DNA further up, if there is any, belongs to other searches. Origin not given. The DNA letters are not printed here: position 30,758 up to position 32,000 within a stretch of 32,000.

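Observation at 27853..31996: DUF1611 (DgcN-like) / amino-acid permease / enolase-superfamily racemase cluster: candidate D-glutamate or N-acyl-D-amino-acid salvage module in a hyperthermophilic archaeon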

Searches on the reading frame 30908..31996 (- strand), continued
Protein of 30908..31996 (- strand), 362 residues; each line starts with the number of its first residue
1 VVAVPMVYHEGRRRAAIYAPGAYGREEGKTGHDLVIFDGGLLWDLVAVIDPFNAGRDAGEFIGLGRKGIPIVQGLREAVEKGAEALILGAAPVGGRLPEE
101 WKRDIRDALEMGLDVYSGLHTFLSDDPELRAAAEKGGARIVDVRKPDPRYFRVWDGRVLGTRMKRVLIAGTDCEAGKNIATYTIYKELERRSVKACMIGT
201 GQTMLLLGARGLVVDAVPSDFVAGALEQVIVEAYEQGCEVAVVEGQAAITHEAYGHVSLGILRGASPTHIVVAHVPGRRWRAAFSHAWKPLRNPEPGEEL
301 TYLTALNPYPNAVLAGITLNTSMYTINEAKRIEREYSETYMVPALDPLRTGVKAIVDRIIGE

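Call 60: search_dna_similar(query=window:30908-31987:-, collection=plasmids, mode=protein, max_rows=25)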
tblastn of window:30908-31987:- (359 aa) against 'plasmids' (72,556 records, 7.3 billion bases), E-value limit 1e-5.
Records with a match: 109; places in all: 110; records where one place covers at least 80% of the query: 64.
Best place of each record, by identity: <60% 109.
By first word of the organism name: Klebsiella 20; Vibrio 16; Sinorhizobium 14; Pantoea 12; Azospirillum 7; Haladaptatus 4; Burkholderia 4; Sphingobium 3; Enterobacter 3; Ruegeria 2; and 19 more.
By predicted mobility (MOB-suite, as given by PLSDB): non-mobilizable 68; conjugative 31; mobilizable 10.
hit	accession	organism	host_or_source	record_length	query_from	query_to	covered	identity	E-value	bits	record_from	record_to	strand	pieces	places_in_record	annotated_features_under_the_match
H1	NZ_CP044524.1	Halorussus halophilus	pure culture,marine solar saltern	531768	12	291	78%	42.8%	2e-51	191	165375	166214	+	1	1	DUF1611 domain-containing protein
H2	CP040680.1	Halostella pelagica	pure culture,isolated from salted brown ...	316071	40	357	89%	37.5%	3e-45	173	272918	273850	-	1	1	record has no annotation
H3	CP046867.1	Salinibaculum litoreum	pure culture,isolated from salted brown ...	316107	40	357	89%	37.5%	3e-45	173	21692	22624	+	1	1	record has no annotation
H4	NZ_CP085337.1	Haladaptatus halobius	cell culture,saline soil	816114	12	297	80%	40.9%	5e-50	186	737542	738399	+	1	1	DUF1611 domain-containing protein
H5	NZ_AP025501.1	Vibrio lentus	-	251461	11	353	96%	34.1%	1e-54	200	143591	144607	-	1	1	DUF1611 domain-containing protein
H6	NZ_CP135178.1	Vibrio cyclitrophicus ZF270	filtered seawater (large, >=63 ...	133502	12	353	95%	34.2%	3e-55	201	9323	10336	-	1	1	DUF1611 domain-containing protein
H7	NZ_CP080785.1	Aliiroseovarius crassostreae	-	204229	12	345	93%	34.8%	1e-45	174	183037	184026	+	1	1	DUF1611 domain-containing protein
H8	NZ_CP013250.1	Vibrio parahaemolyticus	Crab Marinated in Soy Sauce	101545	12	358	97%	33.4%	3e-53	196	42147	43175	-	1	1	DUF1611 domain-containing protein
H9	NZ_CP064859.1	Vibrio europaeus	shellfish hatchery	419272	12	358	97%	33.1%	2e-54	199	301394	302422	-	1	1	DUF1611 domain-containing protein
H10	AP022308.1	Burkholderia sp. SFA1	-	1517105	10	356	97%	33.1%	5e-40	157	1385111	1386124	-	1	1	hypothetical protein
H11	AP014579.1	Burkholderia sp. RPE67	Riptortus pedestris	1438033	10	356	97%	32.6%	2e-39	156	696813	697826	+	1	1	uncharacterized protein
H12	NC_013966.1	Haloferax volcanii DS2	-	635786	5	282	77%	40.4%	1e-52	194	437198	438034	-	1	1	DUF1611 domain-containing protein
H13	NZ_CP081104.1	Ruegeria conchae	-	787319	12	358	97%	32.0%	7e-47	177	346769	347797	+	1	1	DUF1611 domain-containing protein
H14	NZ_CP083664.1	Haloprofundus salinisoli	cell culture,saline soil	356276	7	283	77%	40.1%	1e-47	179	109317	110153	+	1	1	DUF1611 domain-containing protein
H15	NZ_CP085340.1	Haladaptatus halobius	cell culture,saline soil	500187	14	281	75%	41.4%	3e-49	184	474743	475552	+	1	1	DUF1611 domain-containing protein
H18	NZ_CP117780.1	Burkholderia sp. FERM BP-3421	soil sample,soil sample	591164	10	357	97%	31.6%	4e-38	152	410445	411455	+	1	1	DUF1611 domain-containing protein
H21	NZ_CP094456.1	Bacillus sp. ZJS3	cell culture,biological soil crust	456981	11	359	97%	30.8%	7e-43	166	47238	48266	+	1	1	DUF1611 domain-containing protein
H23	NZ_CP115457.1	Sphingobium yanoikuyae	cell culture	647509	74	357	79%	37.8%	1e-38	153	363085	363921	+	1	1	DUF1611 domain-containing protein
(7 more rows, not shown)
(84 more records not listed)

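Call 61: get_annotated_region(hit=H12, flank=7000)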
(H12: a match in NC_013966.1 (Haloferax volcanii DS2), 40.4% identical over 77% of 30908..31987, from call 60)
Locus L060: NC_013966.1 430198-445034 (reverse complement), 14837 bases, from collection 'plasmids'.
description: Haloferax volcanii DS2 plasmid pHV4, complete sequence
organism: Haloferax volcanii DS2 (NCBI taxid 309800)
taxonomy: Archaea; Euryarchaeota; Halobacteria; Halobacteriales; Haloferacaceae; Haloferax; Haloferax volcanii; Haloferax volcanii DS2
host: -; source: -; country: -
typing (MOB-suite, as given by PLSDB): non-mobilizable
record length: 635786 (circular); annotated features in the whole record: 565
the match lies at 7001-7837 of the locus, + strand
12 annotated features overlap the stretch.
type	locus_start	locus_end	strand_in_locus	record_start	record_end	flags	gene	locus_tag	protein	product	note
CDS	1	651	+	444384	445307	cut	-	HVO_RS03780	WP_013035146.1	helix-turn-helix domain-containing protein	GO:0006355 - regulation of DNA-templated transcription [Evidence IEA]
CDS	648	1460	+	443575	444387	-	-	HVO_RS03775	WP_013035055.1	DUF6036 family nucleotidyltransferase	-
CDS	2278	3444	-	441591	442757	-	-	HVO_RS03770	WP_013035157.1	ISH3-like element ISH51 family transposase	GO:0006313 - DNA transposition [Evidence IEA]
CDS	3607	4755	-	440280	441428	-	-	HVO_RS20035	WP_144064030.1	PH domain-containing protein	-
CDS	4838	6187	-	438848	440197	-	-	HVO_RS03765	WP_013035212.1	IS4 family transposase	-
CDS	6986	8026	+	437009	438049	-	-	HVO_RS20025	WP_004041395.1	DUF1611 domain-containing protein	-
CDS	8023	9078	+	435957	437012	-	-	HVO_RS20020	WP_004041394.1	dipeptide epimerase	-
CDS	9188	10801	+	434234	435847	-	-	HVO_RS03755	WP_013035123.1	D-aminoacylase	-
CDS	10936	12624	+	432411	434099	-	-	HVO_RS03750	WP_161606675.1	ABC transporter substrate-binding protein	-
CDS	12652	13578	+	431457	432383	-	-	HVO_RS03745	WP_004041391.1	ABC transporter permease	GO:0055085 - transmembrane transport [Evidence IEA]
CDS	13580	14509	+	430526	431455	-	-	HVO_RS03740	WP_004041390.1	ABC transporter permease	-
CDS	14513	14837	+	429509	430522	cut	-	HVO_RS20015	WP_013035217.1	ABC transporter ATP-binding protein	-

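Call 62: get_annotated_region(hit=H13, flank=7000)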
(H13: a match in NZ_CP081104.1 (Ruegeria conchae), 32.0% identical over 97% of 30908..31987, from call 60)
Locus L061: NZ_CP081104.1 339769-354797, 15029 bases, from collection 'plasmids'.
description: Ruegeria conchae strain M340 plasmid unnamed1, complete sequence
organism: Ruegeria conchae (NCBI taxid 981384)
taxonomy: Bacteria; Pseudomonadota; Alphaproteobacteria; Rhodobacterales; Roseobacteraceae; Ruegeria; Ruegeria conchae
host: -; source: -; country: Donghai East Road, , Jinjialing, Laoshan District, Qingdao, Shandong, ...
typing (MOB-suite, as given by PLSDB): non-mobilizable
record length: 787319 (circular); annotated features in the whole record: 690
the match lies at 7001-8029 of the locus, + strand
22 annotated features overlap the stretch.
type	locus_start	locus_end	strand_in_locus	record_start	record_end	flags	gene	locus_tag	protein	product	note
CDS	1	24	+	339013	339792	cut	-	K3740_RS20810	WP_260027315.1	methyltransferase domain-containing protein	-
CDS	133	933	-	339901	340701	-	-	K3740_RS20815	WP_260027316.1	methyltransferase domain-containing protein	-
CDS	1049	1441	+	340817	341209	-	-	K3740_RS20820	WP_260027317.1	Rid family hydrolase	-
CDS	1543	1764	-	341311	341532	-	-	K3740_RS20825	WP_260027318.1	hypothetical protein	-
CDS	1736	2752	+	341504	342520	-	-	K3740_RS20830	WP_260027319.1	LysR family transcriptional regulator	GO:0006355 - regulation of DNA-templated transcription [Evidence IEA]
CDS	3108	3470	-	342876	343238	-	-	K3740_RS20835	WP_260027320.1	hypothetical protein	-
CDS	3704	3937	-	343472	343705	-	-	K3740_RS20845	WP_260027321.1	hypothetical protein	-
CDS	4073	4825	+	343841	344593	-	-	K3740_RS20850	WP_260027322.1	Crp/Fnr family transcriptional regulator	GO:0006355 - regulation of DNA-templated transcription [Evidence IEA]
CDS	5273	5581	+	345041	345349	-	-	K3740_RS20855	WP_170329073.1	hypothetical protein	-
CDS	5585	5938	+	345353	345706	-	-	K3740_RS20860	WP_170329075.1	hypothetical protein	-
CDS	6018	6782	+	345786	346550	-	-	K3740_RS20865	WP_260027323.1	hypothetical protein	-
CDS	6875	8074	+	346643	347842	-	-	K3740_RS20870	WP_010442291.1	DUF1611 domain-containing protein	-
CDS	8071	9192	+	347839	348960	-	-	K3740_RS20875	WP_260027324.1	alanine/ornithine racemase family PLP-dependent enzyme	-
CDS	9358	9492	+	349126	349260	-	-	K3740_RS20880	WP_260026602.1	hypothetical protein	-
CDS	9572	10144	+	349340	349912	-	-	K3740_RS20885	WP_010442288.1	hypothetical protein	-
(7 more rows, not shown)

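Call 63: get_annotated_region(hit=H5, flank=7000)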
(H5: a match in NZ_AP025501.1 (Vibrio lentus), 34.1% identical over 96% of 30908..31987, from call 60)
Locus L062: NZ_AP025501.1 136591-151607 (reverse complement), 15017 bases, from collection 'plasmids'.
description: Vibrio lentus strain LMG 21034 plasmid p1, complete sequence
organism: Vibrio lentus (NCBI taxid 136468)
taxonomy: Bacteria; Pseudomonadota; Gammaproteobacteria; Vibrionales; Vibrionaceae; Vibrio; Vibrio lentus
host: -; source: -; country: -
typing (MOB-suite, as given by PLSDB): conjugative; replicon rep_cluster_1317; relaxase MOBF; mating-pair formation MPF_F
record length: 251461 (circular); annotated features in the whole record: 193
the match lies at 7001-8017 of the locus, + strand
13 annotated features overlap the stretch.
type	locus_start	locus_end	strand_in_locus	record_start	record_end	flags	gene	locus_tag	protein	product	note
CDS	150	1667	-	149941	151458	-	-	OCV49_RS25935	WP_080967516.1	ISNCY family transposase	-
CDS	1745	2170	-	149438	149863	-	-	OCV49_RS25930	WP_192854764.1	AAA family ATPase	-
CDS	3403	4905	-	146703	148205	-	-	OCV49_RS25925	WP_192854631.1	arylsulfatase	-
CDS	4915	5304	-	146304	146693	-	-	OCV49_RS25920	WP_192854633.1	DUF4345 domain-containing protein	-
CDS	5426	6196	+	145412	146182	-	-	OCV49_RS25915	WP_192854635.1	DUF481 domain-containing protein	-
CDS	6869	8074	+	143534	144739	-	-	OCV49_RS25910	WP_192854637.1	DUF1611 domain-containing protein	-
CDS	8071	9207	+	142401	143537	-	-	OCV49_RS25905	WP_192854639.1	alanine/ornithine racemase family PLP-dependent enzyme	-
CDS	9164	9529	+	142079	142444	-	gspS2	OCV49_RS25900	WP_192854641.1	type II secretion system pilot lipoprotein GspS-beta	-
CDS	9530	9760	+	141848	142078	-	-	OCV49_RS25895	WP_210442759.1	hypothetical protein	-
CDS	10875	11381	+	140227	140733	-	-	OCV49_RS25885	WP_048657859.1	AAA family ATPase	-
CDS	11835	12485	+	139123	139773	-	-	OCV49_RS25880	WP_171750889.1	hypothetical protein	-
CDS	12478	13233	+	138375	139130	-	-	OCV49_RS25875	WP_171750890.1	DUF3307 domain-containing protein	-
CDS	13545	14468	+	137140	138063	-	-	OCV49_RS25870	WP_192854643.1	Rpn family recombination-promoting nuclease/putative transposase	-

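Call 64: get_annotated_region(hit=H7, flank=6000)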
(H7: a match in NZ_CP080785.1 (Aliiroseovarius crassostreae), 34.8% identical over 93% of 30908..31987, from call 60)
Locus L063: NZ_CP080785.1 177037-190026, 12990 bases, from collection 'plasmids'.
description: Aliiroseovarius crassostreae strain S204 plasmid unnamed1, complete sequence
organism: Aliiroseovarius crassostreae (NCBI taxid 154981)
taxonomy: Bacteria; Pseudomonadota; Alphaproteobacteria; Rhodobacterales; Paracoccaceae; Aliiroseovarius; Aliiroseovarius crassostreae
host: -; source: -; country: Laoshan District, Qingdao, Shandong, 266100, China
typing (MOB-suite, as given by PLSDB): non-mobilizable
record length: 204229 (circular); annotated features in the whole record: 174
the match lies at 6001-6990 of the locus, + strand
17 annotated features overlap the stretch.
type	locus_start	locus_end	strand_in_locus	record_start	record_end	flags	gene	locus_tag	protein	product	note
CDS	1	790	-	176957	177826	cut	-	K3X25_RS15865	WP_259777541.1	TniB family NTP-binding protein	-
CDS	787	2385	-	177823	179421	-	-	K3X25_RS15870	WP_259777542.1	Mu transposase C-terminal domain-containing protein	-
CDS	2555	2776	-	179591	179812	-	-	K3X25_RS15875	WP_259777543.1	helix-turn-helix domain-containing protein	-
CDS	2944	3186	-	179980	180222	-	-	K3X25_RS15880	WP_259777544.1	type II toxin-antitoxin system prevent-host-death family antitoxin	GO:0008219 - cell death [Evidence IEA]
CDS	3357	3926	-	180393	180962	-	-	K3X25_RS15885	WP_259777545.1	recombinase family protein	GO:0006310 - DNA recombination [Evidence IEA]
CDS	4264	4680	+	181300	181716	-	-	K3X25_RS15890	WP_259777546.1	hypothetical protein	-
CDS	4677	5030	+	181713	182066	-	-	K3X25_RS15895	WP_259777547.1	hypothetical protein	-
CDS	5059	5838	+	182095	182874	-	-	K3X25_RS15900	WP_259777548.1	hypothetical protein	-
CDS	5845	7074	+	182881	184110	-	-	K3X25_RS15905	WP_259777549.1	DUF1611 domain-containing protein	-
CDS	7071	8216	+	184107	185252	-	-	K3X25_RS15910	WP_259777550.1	alanine racemase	-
CDS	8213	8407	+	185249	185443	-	-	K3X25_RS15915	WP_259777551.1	hypothetical protein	-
CDS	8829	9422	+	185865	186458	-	-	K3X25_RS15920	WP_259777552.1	DUF4304 domain-containing protein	-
CDS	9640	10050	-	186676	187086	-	-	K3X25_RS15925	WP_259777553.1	hypothetical protein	-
CDS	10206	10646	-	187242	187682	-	gspG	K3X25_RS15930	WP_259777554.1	type II secretion system major pseudopilin GspG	GO:0015628 - protein secretion by the type II secretion system [Evidence IEA]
CDS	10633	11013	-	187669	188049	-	-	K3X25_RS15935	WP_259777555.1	type II secretion system GspH family protein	-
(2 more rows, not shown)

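Call 65: get_annotated_region(hit=H1, flank=6000)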
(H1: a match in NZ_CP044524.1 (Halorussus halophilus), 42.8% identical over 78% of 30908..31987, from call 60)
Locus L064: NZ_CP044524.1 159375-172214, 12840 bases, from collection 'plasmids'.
description: Halorussus halophilus strain ZS-3 plasmid unnamed1, complete sequence
organism: Halorussus halophilus (NCBI taxid 2650975)
taxonomy: Archaea; Euryarchaeota; Halobacteria; Halobacteriales; Haladaptataceae; Halorussus; Halorussus halophilus
host: -; source: pure culture,marine solar saltern; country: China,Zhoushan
typing (MOB-suite, as given by PLSDB): non-mobilizable
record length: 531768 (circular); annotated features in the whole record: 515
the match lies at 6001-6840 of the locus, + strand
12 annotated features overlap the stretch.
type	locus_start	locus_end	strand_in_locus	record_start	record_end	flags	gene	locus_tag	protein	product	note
CDS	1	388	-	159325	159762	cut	-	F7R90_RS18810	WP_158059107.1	universal stress protein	-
CDS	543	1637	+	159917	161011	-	-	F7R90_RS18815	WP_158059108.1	hypothetical protein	-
CDS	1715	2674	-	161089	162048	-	-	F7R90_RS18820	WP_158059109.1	aldo/keto reductase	-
CDS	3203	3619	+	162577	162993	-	-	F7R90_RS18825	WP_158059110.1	VOC family protein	-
CDS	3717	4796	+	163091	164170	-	-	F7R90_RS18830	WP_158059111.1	zinc-dependent alcohol dehydrogenase family protein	-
CDS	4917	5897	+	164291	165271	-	-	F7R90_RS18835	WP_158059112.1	NlpC/P60 family protein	-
CDS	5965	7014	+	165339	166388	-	-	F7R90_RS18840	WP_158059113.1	DUF1611 domain-containing protein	-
CDS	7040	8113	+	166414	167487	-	-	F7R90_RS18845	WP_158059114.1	dipeptide epimerase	-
CDS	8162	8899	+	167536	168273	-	-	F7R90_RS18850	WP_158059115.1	helix-turn-helix domain-containing protein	-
CDS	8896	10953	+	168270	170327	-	-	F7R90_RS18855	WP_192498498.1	prolyl oligopeptidase family serine peptidase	GO:0006508 - proteolysis [Evidence IEA]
CDS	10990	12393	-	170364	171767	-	dacB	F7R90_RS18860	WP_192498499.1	D-alanyl-D-alanine carboxypeptidase/D-alanyl-D-alanine-endopeptidase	GO:0009252 - peptidoglycan biosynthetic process [Evidence IEA]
CDS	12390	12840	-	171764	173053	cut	-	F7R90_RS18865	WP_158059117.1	oligopeptide/dipeptide ABC transporter ATP-binding protein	-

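Call 66: get_annotated_region(hit=H21, flank=6000)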
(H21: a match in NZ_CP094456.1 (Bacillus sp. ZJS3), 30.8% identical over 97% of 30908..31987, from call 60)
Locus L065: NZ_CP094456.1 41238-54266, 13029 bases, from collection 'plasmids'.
description: Bacillus sp. ZJS3 plasmid unnamed1, complete sequence
organism: Bacillus sp. ZJS3 (NCBI taxid 2928154)
taxonomy: Bacteria; Bacillota; Bacilli; Bacillales; Bacillaceae; Bacillus; Bacillus sp. ZJS3
host: -; source: cell culture,biological soil crust; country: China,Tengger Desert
typing (MOB-suite, as given by PLSDB): non-mobilizable; replicon rep_cluster_125,rep_cluster_1698; mating-pair formation MPF_T
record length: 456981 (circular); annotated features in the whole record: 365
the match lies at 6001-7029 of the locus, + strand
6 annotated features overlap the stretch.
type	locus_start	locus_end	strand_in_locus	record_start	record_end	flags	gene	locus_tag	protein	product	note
CDS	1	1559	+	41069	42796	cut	-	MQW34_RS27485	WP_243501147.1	amino acid adenylation domain-containing protein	-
CDS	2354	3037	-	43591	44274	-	-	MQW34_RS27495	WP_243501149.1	4'-phosphopantetheinyl transferase superfamily protein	-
CDS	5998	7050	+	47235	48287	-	-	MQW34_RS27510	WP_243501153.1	DUF1611 domain-containing protein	-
CDS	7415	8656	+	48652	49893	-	-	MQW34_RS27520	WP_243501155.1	MFS transporter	GO:0055085 - transmembrane transport [Evidence IEA]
CDS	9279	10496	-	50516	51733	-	-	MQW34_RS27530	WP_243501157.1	cytochrome P450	-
CDS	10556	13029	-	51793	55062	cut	-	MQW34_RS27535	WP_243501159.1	amino acid adenylation domain-containing protein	-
